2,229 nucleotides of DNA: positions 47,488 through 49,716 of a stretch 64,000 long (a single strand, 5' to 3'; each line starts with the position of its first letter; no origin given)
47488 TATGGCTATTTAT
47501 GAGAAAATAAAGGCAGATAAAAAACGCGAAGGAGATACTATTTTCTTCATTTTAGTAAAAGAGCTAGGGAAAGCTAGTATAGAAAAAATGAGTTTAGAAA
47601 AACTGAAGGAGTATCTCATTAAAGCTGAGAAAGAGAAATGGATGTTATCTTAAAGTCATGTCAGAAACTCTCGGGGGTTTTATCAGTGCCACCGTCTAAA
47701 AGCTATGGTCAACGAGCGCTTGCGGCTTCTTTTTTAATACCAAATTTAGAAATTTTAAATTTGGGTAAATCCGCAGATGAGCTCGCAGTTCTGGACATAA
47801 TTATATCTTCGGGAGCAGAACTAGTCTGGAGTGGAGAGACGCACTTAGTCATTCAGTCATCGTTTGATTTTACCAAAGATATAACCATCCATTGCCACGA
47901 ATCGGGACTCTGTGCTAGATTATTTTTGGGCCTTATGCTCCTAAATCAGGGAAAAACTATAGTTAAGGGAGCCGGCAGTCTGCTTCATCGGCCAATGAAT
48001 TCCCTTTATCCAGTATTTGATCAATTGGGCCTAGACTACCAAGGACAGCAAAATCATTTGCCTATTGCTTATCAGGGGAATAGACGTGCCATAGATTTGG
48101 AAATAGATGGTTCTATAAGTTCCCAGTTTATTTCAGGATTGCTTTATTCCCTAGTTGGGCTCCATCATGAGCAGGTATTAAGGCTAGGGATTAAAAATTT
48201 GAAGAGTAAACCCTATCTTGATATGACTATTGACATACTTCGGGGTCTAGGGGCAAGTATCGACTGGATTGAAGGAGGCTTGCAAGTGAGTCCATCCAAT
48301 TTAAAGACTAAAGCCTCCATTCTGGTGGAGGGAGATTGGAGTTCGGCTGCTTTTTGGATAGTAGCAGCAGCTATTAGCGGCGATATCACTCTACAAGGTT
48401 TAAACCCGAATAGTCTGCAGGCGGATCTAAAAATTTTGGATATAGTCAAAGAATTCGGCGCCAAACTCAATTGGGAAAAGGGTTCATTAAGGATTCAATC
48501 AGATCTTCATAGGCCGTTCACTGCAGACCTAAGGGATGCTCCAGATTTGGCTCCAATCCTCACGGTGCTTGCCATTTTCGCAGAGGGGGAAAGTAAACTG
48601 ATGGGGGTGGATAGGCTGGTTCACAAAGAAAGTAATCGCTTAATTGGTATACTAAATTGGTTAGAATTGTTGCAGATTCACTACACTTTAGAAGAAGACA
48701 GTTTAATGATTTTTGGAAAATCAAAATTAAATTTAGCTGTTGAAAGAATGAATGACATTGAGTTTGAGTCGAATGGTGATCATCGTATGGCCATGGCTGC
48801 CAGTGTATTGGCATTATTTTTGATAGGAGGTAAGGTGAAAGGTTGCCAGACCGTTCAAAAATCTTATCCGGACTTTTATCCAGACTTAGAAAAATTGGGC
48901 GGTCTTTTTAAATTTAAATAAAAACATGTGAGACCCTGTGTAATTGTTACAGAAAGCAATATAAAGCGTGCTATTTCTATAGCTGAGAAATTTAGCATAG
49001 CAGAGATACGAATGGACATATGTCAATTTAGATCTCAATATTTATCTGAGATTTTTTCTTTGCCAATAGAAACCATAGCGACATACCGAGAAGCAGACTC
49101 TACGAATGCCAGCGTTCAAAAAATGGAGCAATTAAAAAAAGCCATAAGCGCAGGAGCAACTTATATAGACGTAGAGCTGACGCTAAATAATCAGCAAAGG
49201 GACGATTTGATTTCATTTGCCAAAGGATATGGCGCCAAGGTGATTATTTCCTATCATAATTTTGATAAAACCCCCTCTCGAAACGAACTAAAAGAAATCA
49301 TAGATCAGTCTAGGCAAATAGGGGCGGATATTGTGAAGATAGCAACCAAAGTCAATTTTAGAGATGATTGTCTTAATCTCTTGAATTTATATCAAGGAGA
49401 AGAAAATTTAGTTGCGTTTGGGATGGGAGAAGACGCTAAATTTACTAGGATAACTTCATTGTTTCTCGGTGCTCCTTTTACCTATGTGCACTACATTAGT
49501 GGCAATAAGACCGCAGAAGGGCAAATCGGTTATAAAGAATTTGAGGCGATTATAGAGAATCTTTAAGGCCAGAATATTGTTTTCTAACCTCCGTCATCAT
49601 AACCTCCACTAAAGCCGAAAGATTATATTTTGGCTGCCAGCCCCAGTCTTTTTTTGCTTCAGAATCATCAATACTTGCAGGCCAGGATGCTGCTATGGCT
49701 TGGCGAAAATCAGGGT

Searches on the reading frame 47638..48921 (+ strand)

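Call 15: search_protein_families(library=pfam, proteins=[window:47638-48921:+], max_evalue=0.001)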
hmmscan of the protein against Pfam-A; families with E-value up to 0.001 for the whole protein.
window:47638-48921:+ (427 aa): 1 family
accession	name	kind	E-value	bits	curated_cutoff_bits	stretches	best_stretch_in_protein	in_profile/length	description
PF00275.25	EPSP_synthase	-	6.8e-68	229.7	22.8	1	8-416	4-416/417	EPSP synthase (3-phosphoshikimate 1-carboxyvinyltransferase)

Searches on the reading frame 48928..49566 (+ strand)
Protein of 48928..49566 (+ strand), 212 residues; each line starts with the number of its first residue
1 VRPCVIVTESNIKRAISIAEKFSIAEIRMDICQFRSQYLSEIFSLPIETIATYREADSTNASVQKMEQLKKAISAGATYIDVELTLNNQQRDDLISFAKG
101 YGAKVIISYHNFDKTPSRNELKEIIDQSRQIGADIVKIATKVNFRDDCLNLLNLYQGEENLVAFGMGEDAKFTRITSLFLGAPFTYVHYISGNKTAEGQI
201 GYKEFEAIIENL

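Call 15: search_protein_families(library=pfam, proteins=[window:48928-49566:+], max_evalue=0.001)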
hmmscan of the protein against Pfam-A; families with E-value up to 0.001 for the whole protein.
window:48928-49566:+ (212 aa): 1 family
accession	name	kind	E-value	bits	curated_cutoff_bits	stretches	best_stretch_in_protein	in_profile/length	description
PF01487.21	DHquinase_I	-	1.3e-40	140.4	22.2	1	4-207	1-228/230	Type I 3-dehydroquinase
